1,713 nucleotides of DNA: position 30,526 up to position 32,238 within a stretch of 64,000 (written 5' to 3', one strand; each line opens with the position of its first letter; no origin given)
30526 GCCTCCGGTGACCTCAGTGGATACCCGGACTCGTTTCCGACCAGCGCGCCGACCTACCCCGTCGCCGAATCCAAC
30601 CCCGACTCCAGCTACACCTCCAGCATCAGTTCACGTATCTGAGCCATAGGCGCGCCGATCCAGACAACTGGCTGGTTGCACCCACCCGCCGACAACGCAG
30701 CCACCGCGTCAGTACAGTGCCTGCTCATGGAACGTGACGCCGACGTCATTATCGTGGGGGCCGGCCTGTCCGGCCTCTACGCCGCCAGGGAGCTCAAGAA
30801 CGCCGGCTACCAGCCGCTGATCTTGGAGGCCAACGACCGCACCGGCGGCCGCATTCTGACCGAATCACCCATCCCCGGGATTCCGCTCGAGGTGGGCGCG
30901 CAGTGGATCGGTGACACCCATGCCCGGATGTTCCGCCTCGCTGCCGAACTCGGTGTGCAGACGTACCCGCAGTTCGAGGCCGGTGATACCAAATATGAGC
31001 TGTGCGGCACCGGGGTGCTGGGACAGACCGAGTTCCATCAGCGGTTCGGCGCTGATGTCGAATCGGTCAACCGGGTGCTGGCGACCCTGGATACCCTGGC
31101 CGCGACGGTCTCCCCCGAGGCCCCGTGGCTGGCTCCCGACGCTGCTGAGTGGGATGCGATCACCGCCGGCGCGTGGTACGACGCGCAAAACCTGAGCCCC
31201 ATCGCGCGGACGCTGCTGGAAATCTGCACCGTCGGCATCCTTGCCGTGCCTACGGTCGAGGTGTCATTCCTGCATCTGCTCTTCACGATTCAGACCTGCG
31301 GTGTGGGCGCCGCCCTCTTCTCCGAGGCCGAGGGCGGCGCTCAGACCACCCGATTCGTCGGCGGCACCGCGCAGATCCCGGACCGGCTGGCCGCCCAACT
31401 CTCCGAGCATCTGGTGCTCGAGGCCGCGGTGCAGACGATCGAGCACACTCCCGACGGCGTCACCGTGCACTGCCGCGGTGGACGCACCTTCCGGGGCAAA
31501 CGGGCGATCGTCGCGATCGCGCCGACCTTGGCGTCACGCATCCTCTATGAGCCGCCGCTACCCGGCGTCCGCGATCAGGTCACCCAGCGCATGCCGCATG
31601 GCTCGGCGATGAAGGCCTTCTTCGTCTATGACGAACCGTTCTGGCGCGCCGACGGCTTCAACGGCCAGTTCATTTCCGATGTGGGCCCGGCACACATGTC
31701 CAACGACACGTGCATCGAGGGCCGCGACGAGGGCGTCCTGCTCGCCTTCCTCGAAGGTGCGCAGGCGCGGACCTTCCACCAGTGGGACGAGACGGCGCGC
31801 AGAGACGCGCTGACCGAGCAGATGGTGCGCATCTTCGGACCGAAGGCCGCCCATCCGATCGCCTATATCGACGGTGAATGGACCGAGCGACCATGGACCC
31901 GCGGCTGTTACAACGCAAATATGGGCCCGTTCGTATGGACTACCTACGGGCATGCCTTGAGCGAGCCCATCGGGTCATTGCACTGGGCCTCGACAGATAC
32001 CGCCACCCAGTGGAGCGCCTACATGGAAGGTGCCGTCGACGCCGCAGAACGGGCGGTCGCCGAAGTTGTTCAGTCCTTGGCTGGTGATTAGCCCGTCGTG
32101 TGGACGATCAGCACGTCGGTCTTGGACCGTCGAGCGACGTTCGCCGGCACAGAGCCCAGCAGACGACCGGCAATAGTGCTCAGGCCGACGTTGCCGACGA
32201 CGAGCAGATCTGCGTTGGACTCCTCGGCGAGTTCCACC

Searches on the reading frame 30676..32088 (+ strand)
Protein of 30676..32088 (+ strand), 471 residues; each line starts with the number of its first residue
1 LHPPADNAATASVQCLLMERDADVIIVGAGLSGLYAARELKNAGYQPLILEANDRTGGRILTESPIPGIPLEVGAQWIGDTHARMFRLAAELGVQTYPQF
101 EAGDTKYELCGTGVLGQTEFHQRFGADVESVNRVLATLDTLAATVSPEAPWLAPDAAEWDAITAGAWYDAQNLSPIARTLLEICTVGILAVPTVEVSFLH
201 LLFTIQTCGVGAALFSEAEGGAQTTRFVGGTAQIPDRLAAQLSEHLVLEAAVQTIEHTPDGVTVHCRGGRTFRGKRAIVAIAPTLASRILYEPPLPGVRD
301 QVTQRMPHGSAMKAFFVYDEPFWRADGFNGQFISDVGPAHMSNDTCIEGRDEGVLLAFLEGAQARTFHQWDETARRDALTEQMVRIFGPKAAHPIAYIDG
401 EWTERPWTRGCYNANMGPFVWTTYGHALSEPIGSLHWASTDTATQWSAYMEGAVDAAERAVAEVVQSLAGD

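Call 42: search_protein_families(library=pfam, proteins=[window:30676-32088:+], max_evalue=0.01)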
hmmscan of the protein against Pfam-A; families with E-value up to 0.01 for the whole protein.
window:30676-32088:+ (471 aa): 12 families
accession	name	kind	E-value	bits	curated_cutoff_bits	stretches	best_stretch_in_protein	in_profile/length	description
PF01593.30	Amino_oxidase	-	1.2e-62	213.1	19.8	1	31-464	1-442/443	Flavin containing amine oxidoreductase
PF13450.12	NAD_binding_8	-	5e-15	56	21.9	1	26-92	1-68/68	NAD(P)-binding Rossmann-like domain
PF01266.30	DAO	-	1.8e-06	28.2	27.9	1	23-169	1-140/353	FAD dependent oxidoreductase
PF01494.25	FAD_binding_3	-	3.5e-05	23.6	22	1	21-56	1-36/349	FAD binding domain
PF00890.30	FAD_binding_2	-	4.2e-05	23.4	20.4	1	23-59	1-37/414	FAD binding domain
PF03486.20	HI0933_like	-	4.6e-05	23.4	50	1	23-61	2-40/244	HI0933-like protein Rossmann domain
PF01946.23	Thi4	-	0.0001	22.1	26.2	1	16-58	12-55/235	Thi4 family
PF05834.18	Lycopene_cycl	-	0.00022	20.9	23.4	0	23-54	1-34/380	Lycopene cyclase protein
PF07992.20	Pyr_redox_2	-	0.00027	20.9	26.1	1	23-62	2-37/291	Pyridine nucleotide-disulphide oxidoreductase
PF12831.13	FAD_oxidored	-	0.00077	19.3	27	1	23-60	1-38/416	FAD dependent oxidoreductase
PF13738.12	Pyr_redox_3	-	0.0075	16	30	0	25-53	1-30/305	Pyridine nucleotide-disulphide oxidoreductase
PF00070.33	Pyr_redox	-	0.0092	16.9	22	0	24-57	2-35/82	Pyridine nucleotide-disulphide oxidoreductase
